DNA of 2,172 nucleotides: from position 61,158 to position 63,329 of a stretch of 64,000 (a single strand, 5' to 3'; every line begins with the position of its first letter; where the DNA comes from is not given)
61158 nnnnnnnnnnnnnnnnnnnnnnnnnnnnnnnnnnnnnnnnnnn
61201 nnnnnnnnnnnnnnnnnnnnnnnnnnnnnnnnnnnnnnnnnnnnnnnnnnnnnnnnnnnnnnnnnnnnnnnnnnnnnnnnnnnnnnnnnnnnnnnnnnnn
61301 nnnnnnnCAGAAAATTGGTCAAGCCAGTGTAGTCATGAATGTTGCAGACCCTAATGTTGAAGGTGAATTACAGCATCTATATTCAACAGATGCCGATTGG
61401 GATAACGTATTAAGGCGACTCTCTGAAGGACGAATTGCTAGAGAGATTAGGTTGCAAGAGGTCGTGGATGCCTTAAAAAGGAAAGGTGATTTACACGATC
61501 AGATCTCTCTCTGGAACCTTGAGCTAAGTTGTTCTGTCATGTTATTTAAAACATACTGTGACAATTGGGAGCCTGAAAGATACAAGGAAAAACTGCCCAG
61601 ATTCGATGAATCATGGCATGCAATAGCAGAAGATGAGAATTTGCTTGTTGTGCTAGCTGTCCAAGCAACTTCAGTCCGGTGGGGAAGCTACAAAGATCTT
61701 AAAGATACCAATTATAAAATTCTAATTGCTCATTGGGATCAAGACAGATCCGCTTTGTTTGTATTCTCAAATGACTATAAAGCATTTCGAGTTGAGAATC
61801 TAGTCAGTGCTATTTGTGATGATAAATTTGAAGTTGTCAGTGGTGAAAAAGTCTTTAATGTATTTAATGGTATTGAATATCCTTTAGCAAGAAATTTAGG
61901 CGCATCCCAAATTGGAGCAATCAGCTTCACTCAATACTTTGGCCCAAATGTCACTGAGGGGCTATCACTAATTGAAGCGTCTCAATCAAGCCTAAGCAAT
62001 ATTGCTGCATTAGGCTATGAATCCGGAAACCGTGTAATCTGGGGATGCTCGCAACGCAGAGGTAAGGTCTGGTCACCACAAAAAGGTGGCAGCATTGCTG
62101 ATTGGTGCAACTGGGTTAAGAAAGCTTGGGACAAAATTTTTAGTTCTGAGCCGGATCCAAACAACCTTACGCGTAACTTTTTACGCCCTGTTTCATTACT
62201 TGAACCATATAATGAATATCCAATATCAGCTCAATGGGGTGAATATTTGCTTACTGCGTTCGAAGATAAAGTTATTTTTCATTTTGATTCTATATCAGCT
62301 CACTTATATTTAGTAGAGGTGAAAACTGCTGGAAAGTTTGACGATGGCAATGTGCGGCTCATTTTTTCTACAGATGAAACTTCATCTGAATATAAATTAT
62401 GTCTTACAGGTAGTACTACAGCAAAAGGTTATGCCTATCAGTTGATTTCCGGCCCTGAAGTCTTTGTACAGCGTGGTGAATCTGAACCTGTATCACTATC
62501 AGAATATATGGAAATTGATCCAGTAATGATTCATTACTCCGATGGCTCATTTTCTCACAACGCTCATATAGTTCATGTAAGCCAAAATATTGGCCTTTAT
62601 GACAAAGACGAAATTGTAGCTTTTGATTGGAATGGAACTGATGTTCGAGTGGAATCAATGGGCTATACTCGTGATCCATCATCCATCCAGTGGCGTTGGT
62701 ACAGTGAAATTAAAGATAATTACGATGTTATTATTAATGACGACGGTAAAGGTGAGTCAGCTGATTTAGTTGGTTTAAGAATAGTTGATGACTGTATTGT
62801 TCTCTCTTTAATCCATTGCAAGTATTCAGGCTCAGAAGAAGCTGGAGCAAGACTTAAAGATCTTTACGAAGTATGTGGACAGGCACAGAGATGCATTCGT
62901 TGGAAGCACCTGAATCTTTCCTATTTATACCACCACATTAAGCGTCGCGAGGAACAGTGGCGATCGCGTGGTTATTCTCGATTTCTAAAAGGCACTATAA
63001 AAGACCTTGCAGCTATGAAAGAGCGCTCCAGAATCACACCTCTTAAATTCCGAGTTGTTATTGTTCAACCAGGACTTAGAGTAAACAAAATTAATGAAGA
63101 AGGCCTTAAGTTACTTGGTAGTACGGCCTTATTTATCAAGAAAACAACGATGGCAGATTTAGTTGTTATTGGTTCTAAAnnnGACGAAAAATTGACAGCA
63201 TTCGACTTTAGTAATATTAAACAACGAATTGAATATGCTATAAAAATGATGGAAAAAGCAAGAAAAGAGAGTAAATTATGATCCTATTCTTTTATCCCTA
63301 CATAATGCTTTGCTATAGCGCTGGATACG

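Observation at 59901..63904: Helicase-(nuclease?) giant gene plus membrane protein fused onto the 3-prime end of a type I R-M operon: candidate uncharacterised defence module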

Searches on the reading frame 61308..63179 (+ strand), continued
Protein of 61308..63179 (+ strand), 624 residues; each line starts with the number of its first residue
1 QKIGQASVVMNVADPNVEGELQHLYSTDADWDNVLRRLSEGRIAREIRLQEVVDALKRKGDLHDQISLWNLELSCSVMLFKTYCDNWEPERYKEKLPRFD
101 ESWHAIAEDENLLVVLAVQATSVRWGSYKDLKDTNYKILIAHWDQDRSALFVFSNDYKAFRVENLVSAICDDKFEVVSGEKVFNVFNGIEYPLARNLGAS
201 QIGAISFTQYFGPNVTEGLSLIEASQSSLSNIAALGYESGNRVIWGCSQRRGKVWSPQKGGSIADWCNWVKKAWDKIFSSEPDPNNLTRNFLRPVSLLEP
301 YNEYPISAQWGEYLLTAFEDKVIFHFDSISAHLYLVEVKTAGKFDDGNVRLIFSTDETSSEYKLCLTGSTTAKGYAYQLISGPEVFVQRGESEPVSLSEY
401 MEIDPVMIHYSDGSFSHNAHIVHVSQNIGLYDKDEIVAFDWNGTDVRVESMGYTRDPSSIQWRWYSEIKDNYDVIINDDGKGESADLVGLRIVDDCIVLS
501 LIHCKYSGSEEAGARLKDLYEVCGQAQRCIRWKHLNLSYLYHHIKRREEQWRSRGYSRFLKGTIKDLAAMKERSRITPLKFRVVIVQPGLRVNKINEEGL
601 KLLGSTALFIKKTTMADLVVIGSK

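Call 91: search_dna_similar(query=window:61308-63179:+, collection=plasmids, mode=protein, max_rows=25, rows=spread)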
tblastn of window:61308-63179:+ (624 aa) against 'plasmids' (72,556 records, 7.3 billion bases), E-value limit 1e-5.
Records with a match: 108; places in all: 113; records where one place covers at least 80% of the query: 56.
Best place of each record, by identity: 95-99% 2; <60% 106.
By first word of the organism name: Rhizobium 42; Klebsiella 10; Acinetobacter 9; Agrobacterium 5; Streptomyces 5; Bacillus 4; Bradyrhizobium 3; Sulfitobacter 3; Pseudomonas 3; Methylocystis 2; and 20 more.
By predicted mobility (MOB-suite, as given by PLSDB): conjugative 61; non-mobilizable 26; mobilizable 21.
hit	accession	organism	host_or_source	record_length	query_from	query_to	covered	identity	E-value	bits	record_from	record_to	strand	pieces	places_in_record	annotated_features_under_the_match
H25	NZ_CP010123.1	Escherichia coli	cow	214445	1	624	100%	97.4%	0e+0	1267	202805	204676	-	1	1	DEAD/DEAH box helicase family protein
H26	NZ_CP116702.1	Agrobacterium tumefaciens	Yarrow,cell culture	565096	2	623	100%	45.4%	2e-179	571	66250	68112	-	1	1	DEAD/DEAH box helicase family protein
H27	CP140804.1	Rhizobium johnstonii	Trifolium pratense,whole organism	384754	1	623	100%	44.7%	3e-180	573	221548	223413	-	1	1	DEAD/DEAH box helicase family protein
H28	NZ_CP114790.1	Roseibium sp. Sym1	Symbiodiniaceae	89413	3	621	99%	41.8%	9e-168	538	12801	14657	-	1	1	DEAD/DEAH box helicase family protein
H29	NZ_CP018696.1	Klebsiella pneumoniae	Homo sapiens,abdominal drain fluid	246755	3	621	99%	29.4%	2e-61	229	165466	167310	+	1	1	DEAD/DEAH box helicase family protein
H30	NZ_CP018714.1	Klebsiella pneumoniae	Homo sapiens,abdominal drainage fluid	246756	3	621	99%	29.4%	2e-61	229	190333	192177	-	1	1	DEAD/DEAH box helicase family protein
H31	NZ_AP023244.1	Mesorhizobium sp. 113-3-3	Lotus japonicus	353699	2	623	100%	29.0%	6e-77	275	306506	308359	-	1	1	DEAD/DEAH box helicase family protein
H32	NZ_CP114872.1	Caulobacter sp. NIBR2454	Paralichthys olivaceus,cell ...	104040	1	624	100%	28.8%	6e-69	251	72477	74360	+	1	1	DEAD/DEAH box helicase family protein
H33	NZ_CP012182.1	Pseudonocardia sp. EC080610-09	Apterostigma dentigerum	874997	3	623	100%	27.0%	1e-62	232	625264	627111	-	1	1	DEAD/DEAH box helicase family protein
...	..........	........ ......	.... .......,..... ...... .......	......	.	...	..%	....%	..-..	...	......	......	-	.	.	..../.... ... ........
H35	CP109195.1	Streptomyces cellulosae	-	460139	2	623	100%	26.4%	7e-56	212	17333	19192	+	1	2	DEAD/DEAH box helicase family protein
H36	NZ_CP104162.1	Rhizobium sp. CB3060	Leucaena leucocephala,cell culture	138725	1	613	98%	26.7%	1e-68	250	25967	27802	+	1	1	DEAD/DEAH box helicase family protein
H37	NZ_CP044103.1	Streptococcus dysgalactiae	Homo sapiens,clinical isolate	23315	1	613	82%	30.8%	1e-26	266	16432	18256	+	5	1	hypothetical protein (x3) | DEAD/DEAH box helicase family protein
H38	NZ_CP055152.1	Adhaeribacter radiodurans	Cell culture,rhizospheric soil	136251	3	610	97%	22.7%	2e-27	126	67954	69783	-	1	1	DEAD/DEAH box helicase family protein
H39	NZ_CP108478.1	Streptomyces mirabilis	-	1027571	368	624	41%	33.5%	6e-34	146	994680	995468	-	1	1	record has no annotation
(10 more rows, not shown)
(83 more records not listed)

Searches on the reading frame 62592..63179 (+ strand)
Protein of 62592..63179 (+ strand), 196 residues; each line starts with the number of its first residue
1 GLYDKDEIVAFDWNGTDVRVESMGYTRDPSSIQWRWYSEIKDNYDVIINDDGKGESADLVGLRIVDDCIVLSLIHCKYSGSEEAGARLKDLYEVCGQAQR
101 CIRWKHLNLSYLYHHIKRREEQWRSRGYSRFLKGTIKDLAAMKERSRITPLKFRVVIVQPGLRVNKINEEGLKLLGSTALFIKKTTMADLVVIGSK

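Call 51: search_protein_families(proteins=[window:62592-63179:+], library=padloc, max_evalue=10)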
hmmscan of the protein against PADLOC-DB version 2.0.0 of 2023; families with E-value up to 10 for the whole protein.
window:62592-63179:+ (196 aa): 0 families

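Call 52: search_protein_families(proteins=[window:62592-63179:+], library=ncbifam, max_evalue=10)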
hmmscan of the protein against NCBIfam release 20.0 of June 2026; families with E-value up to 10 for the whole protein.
window:62592-63179:+ (196 aa): 0 families

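Call 57: predict_structure(alignment_id=A3)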
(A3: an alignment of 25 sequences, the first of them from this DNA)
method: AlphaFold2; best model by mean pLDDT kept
length: 196 residues; sequences in the alignment: 25
mean_pLDDT: 95.4   pTM: 0.92
mean pLDDT of the five models: 95.4, 95.0, 94.7, 94.4, 93.5
residues with pLDDT >= 90: 181; 70-90: 15; 50-70: 0; < 50: 0
segments of 3 or more residues with pLDDT < 50: none
pLDDT, mean of each block of 10 residues (from residue 1): 96 93 95 98 98 95 96 96 86 96 92 97 95 98 96 97 94 98 96 96
secondary structure, 60 per line:
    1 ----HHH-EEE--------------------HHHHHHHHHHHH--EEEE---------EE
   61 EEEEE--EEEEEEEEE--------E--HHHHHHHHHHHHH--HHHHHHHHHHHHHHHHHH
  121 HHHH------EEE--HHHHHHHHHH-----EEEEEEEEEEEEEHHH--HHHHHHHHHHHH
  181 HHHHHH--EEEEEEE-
elements in order: E9-11 H32-43 E46-49 E59-65 E68-76 H88-100 H103-124 E131-133 H136-145 E151-163 H169-186 E189-195

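Call 78: search_protein_representatives(alignment_id=A3)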
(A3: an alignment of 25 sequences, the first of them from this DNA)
Query: 25 sequences, 196 profile positions. Proteins with E-value up to 0.001 (for the whole library): 1577; up to 1e-10: 1072; up to 1e-30: 363. The best 150 are listed.
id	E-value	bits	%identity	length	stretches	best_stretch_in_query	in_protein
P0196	6.3e-89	313.2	-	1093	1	1-196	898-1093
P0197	2.7e-86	304.6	-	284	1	1-196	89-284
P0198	3.8e-78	278.0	-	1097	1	1-195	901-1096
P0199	2.7e-77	275.2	-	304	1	2-195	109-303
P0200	6.5e-77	274.0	-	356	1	1-195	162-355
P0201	2.8e-76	271.9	-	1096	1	2-195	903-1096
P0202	1.3e-74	266.5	-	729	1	1-196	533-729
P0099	2.0e-74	265.9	-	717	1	2-195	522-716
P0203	7.2e-74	264.1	-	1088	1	2-196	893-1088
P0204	5.3e-73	261.2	-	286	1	2-194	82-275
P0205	2.5e-72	259.0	-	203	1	2-195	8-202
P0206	7.8e-72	257.4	-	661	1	3-195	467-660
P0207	2.3e-71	255.9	-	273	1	2-195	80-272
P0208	1.6e-70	253.2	-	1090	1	1-195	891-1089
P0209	1.3e-69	250.2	-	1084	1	2-196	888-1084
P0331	9.9e-48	178.8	-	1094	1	3-195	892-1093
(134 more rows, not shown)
